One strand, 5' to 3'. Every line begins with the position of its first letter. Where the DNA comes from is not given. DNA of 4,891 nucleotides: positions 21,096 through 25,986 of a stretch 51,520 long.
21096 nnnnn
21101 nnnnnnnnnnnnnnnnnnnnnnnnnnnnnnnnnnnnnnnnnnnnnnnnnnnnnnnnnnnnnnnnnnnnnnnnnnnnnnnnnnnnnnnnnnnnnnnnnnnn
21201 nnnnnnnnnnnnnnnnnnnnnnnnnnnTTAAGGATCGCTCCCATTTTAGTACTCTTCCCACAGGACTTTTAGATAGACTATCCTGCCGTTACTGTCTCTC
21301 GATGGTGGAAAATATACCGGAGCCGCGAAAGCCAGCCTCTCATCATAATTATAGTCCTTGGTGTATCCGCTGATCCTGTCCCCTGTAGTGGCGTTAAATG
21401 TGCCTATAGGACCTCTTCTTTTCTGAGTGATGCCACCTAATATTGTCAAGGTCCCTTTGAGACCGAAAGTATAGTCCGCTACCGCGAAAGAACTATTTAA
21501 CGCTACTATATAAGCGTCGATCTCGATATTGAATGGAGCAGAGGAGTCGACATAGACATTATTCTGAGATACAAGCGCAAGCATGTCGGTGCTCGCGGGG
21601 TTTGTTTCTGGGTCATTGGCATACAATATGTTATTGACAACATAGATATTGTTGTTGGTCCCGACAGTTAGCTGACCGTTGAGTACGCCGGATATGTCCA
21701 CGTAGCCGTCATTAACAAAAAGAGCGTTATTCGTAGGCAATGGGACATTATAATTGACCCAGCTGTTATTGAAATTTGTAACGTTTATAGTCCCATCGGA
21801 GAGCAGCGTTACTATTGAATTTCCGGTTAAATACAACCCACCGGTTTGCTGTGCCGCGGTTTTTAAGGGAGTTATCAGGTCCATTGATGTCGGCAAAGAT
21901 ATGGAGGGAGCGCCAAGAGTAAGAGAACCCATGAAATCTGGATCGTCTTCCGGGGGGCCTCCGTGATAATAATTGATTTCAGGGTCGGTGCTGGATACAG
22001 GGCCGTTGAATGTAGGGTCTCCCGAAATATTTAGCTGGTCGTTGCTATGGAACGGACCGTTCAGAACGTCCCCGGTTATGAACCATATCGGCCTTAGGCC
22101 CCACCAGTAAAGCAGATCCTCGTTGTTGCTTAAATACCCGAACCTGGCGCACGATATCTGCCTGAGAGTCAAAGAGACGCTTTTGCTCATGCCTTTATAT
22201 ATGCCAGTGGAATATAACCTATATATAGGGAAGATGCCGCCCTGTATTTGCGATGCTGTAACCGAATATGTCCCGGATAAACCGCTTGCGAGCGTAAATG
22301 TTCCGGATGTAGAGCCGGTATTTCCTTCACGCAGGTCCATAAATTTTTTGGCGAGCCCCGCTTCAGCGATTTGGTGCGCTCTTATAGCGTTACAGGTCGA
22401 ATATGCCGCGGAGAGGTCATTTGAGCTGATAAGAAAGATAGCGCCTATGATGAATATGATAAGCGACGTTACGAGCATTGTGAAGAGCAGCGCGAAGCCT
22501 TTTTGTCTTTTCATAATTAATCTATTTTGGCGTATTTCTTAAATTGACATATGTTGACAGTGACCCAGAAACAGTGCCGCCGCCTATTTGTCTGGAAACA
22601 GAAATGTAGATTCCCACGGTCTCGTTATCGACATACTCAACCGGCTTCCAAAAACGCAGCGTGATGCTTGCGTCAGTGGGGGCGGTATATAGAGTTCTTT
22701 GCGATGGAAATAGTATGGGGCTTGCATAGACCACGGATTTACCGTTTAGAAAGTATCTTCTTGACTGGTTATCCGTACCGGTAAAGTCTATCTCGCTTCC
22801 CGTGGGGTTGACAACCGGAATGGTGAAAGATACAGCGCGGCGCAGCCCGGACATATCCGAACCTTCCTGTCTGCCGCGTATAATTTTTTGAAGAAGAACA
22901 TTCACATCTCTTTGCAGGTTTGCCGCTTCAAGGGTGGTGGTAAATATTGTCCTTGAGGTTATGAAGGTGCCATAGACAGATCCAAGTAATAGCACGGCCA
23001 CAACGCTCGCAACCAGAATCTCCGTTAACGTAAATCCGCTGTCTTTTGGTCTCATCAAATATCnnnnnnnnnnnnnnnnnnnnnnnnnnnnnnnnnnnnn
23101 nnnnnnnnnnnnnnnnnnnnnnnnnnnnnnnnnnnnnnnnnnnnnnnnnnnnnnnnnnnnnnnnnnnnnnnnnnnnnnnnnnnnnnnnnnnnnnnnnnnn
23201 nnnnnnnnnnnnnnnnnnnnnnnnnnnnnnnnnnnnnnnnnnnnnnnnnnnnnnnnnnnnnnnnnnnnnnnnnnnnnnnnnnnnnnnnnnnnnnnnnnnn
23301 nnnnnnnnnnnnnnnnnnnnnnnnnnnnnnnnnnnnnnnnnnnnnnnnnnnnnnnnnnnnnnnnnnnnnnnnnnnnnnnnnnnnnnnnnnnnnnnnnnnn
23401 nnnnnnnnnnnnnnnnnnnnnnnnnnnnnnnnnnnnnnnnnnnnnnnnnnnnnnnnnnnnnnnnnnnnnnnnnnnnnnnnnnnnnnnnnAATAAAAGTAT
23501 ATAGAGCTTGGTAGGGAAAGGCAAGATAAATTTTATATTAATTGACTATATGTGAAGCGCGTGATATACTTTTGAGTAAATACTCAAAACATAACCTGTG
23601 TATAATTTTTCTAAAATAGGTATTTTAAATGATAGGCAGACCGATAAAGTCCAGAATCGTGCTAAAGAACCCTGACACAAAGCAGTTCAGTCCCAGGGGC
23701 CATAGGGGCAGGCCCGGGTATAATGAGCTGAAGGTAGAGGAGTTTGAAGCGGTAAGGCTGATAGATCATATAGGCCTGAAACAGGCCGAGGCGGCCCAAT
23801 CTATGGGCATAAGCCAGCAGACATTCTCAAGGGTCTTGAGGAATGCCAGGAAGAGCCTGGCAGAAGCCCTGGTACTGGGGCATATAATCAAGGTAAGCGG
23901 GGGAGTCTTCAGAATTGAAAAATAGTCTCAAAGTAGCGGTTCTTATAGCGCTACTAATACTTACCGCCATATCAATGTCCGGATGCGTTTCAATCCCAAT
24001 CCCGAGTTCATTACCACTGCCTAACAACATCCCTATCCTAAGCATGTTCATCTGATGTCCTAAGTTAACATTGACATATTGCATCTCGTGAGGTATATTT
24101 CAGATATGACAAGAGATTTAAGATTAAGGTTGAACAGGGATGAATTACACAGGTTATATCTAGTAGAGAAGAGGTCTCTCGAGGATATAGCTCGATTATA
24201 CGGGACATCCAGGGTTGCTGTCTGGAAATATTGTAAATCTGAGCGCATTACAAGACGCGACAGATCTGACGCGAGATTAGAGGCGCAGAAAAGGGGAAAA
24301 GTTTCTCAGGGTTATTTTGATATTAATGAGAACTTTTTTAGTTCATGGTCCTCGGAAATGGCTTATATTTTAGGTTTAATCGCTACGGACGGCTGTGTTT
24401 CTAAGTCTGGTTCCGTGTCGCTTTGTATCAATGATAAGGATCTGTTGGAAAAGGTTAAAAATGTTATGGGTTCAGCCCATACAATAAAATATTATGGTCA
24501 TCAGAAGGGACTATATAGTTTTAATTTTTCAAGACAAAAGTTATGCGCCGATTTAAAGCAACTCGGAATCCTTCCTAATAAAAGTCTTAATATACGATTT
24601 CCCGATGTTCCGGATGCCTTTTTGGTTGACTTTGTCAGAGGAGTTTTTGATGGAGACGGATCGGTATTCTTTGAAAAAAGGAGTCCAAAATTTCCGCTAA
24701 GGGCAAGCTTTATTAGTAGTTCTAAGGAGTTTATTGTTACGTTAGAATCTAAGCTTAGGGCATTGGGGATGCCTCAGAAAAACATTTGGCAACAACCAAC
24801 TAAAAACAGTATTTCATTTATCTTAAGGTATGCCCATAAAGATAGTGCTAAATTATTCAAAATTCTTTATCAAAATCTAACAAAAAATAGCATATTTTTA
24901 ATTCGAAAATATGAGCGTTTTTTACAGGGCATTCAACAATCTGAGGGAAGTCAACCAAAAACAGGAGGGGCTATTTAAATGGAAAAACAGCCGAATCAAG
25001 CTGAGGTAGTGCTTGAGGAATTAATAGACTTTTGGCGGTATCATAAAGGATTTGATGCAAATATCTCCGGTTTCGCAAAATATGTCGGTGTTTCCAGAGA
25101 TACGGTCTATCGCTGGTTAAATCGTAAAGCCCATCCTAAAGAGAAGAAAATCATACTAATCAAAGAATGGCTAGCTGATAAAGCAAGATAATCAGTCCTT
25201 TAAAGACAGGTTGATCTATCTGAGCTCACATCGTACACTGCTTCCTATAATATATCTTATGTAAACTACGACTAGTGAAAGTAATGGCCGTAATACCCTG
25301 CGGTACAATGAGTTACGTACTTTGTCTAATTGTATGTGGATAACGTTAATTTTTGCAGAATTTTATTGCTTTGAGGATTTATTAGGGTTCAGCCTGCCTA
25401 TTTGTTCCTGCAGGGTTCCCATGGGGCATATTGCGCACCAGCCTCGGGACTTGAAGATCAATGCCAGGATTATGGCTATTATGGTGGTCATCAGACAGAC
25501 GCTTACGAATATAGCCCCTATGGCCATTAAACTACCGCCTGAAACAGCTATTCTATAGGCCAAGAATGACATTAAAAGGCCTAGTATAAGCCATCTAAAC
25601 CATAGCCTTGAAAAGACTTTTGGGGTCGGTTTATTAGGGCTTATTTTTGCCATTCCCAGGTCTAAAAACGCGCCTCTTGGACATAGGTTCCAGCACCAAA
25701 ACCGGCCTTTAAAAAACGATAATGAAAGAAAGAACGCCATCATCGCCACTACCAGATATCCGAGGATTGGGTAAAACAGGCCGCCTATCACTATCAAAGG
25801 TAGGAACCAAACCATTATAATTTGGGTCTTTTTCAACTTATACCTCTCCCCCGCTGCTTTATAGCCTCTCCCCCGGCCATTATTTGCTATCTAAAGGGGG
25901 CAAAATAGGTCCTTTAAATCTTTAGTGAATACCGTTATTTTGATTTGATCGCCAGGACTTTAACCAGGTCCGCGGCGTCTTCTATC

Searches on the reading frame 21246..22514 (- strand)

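Call 7: search_protein_families(library=pfam, proteins=[window:21246-22514:-], max_evalue=0.001)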
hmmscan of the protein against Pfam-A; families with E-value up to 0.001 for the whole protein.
window:21246-22514:- (422 aa): 1 family
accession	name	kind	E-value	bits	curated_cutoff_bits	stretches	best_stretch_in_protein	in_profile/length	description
PF16241.10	DUF4900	-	5.9e-05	23.8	29.4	1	121-176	35-87/89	Domain of unknown function (DUF4900)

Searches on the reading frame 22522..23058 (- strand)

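Call 7: search_protein_families(library=pfam, proteins=[window:22522-23058:-], max_evalue=0.001)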
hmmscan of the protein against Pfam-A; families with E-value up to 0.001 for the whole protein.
window:22522-23058:- (178 aa): 1 family
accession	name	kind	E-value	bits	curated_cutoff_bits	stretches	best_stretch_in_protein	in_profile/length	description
PF07963.17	N_methyl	-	8.7e-05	22.4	21.2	1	4-29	2-27/27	Prokaryotic N-terminal methylation motif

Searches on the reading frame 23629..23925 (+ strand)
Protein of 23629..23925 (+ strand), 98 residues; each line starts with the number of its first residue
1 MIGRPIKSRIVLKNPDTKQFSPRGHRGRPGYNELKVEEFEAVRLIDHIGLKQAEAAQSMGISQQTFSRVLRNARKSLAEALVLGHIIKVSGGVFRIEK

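Call 19: search_protein_families(library=pfam, proteins=[window:23629-23925:+], max_evalue=0.001)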
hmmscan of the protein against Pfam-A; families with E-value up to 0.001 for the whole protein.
window:23629-23925:+ (98 aa): 5 families
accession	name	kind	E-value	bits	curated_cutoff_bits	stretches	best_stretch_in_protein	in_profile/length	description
PF02001.22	DUF134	-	1.1e-21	77.7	27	1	3-96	5-97/98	Protein of unknown function DUF134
PF13384.12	HTH_23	-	3e-05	24.1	24.6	1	39-74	8-42/50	Homeodomain-like domain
PF20432.4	Xre-like-HTH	-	5.6e-05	23.8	25.8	1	42-75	16-48/63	Antitoxin Xre-like helix-turn-helix domain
PF08281.18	Sigma70_r4_2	-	0.00033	20.7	25.7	1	32-77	9-54/54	Sigma-70, region 4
PF04967.18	HTH_10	-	0.00042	20.5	23.1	1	53-78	27-52/53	HTH DNA binding domain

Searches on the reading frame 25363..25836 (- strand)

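Call 19: search_protein_families(library=pfam, proteins=[window:25363-25836:-], max_evalue=0.001)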
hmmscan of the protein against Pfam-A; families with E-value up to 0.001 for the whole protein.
window:25363-25836:- (157 aa): 1 family
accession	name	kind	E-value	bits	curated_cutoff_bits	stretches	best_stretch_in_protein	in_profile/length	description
PF12801.12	Fer4_5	-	2.8e-15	56.4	22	2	26-61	2-37/48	4Fe-4S binding domain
